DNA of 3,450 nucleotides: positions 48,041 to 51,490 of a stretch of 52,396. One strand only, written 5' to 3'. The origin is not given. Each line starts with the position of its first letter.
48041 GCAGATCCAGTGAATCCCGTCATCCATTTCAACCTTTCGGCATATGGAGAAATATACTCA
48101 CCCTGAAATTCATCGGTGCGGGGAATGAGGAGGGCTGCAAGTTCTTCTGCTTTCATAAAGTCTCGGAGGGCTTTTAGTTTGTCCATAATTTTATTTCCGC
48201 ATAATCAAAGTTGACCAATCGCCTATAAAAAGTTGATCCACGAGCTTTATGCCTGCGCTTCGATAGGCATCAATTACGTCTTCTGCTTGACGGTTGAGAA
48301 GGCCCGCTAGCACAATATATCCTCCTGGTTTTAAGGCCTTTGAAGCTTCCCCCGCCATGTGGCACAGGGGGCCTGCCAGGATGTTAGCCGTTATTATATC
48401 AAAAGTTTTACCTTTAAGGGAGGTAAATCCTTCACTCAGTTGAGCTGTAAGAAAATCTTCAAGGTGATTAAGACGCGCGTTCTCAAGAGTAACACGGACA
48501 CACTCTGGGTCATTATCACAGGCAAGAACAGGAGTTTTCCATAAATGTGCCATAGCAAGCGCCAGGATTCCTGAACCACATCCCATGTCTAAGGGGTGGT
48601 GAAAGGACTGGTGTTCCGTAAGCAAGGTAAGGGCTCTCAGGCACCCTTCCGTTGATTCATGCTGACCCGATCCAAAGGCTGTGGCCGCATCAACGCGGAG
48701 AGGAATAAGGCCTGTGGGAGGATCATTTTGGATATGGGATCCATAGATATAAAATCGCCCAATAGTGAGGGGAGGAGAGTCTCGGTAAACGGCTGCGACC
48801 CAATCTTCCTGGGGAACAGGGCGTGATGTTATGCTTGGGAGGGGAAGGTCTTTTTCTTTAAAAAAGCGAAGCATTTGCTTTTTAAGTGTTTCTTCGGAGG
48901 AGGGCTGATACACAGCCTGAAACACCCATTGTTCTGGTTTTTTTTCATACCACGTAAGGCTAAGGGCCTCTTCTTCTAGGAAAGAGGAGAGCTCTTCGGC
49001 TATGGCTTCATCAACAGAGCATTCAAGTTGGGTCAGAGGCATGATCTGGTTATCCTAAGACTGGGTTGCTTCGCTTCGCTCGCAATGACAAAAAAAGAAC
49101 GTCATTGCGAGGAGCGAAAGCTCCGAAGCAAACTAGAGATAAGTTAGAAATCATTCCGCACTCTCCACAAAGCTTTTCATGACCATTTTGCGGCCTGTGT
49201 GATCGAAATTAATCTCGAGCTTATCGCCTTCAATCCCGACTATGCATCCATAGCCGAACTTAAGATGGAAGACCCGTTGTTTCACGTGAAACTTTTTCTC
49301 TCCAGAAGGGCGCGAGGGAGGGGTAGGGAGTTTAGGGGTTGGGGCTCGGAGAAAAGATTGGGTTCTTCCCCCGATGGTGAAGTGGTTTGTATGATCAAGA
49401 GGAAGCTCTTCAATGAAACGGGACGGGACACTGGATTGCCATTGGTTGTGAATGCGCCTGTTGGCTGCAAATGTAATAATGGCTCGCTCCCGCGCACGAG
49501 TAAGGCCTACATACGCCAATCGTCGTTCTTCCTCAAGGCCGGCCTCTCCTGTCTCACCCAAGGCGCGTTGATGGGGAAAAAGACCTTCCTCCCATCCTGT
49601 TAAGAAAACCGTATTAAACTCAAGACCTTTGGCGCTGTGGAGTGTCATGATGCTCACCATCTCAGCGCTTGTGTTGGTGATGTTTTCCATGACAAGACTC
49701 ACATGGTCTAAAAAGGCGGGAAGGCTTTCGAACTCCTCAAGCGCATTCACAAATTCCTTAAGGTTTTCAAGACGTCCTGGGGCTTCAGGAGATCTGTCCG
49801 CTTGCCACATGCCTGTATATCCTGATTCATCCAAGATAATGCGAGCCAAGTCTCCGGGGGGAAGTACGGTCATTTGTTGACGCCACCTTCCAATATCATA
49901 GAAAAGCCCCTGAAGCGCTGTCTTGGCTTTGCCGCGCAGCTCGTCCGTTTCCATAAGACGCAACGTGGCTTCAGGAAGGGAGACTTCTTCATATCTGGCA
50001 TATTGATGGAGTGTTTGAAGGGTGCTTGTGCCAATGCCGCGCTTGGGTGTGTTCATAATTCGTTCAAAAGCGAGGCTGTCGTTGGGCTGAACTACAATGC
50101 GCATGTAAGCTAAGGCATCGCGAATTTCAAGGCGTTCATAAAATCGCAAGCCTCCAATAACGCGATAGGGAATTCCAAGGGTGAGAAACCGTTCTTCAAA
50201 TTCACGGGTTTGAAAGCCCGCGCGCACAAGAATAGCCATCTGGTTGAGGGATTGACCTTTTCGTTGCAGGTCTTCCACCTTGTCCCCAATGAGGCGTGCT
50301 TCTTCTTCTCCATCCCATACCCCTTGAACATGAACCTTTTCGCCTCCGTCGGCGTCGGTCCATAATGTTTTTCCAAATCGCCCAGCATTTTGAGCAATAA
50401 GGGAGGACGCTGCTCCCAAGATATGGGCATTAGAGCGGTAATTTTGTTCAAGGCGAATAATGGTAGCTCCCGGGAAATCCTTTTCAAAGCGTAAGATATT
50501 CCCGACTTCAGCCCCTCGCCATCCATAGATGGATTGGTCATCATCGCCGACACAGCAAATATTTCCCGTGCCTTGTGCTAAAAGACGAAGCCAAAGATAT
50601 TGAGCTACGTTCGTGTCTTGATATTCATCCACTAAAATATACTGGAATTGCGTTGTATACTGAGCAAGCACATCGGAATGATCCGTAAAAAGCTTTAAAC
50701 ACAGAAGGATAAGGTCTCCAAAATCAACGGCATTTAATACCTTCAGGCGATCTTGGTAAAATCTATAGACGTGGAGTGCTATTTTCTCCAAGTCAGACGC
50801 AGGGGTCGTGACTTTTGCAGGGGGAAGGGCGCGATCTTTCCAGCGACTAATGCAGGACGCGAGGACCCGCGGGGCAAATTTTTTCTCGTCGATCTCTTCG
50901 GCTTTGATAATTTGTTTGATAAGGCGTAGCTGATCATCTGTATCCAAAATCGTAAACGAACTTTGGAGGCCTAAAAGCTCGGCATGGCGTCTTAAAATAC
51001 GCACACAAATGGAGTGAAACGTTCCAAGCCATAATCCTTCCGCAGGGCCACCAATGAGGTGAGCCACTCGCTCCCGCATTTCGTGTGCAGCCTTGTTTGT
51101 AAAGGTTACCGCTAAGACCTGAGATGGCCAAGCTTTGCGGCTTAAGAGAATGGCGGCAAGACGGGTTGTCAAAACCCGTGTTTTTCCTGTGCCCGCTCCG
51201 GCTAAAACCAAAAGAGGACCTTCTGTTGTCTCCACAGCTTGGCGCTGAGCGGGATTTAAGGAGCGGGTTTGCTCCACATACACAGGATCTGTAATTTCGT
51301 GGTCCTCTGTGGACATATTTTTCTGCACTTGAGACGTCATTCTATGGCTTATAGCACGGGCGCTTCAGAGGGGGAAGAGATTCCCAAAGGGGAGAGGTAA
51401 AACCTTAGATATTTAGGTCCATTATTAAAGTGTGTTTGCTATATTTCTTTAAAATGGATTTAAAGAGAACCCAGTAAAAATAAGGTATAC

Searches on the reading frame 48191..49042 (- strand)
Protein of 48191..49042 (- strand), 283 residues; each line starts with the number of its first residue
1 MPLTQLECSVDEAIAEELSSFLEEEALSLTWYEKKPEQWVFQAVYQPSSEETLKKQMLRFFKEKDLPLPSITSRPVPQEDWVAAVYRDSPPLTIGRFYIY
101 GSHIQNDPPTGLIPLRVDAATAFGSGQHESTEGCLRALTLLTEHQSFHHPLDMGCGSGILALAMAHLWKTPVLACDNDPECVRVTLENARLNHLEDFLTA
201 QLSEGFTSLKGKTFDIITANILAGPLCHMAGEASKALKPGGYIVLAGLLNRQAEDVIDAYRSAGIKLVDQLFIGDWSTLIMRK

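Call 69: search_protein_families(library=pfam, proteins=[window:48191-49042:-], max_evalue=0.001)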
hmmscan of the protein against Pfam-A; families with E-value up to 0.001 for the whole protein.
window:48191-49042:- (283 aa): 8 families
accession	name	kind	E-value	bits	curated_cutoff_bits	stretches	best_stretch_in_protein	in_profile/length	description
PF06325.19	PrmA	-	8.6e-49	167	22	1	37-283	54-295/296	Ribosomal protein L11 methyltransferase (PrmA)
PF05175.20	MTS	-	3.4e-08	33.7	23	1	144-220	30-105/170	Methyltransferase small domain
PF13649.12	Methyltransf_25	-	3.8e-08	34.4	27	1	151-241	2-97/97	Methyltransferase domain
PF08241.18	Methyltransf_11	-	2.7e-07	31.6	21.2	1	151-245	1-95/95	Methyltransferase domain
PF13847.12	Methyltransf_31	-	3.1e-07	30.6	27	1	151-246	8-110/145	Methyltransferase domain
PF13489.12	Methyltransf_23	-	1.4e-06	28.6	27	1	141-251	17-122/164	Methyltransferase domain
PF02475.24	TRM5-TYW2_MTfase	-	2e-05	25.1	28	1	151-204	41-95/164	TRM5/TYW2 methyltransferase domain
PF08242.18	Methyltransf_12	-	0.00046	21.3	30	0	151-242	1-97/98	Methyltransferase domain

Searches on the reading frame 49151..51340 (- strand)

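Call 69: search_protein_families(library=pfam, proteins=[window:49151-51340:-], max_evalue=0.001)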
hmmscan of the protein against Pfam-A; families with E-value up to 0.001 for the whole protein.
window:49151-51340:- (729 aa): 6 families
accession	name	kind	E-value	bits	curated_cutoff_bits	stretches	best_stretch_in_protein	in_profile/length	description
PF00580.27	UvrD-helicase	-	5.8e-94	315.2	23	1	28-290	1-271/271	UvrD/REP helicase N-terminal domain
PF13361.12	UvrD_C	-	8.8e-66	223.1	25.6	1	295-625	1-348/350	UvrD-like helicase C-terminal domain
PF13245.12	AAA_19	-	6.2e-21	75.4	25.1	1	32-273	1-132/134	AAA domain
PF13604.12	AAA_30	-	2.8e-08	34.2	27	1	28-92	2-66/191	AAA domain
PF13538.12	UvrD_C_2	-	3.6e-08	33.6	27.4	1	563-622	3-51/52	UvrD-like helicase C-terminal domain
PF01443.25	Viral_helicase1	-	4.3e-05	23.9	21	0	557-622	172-226/228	Viral superfamily 1 RNA helicase core domain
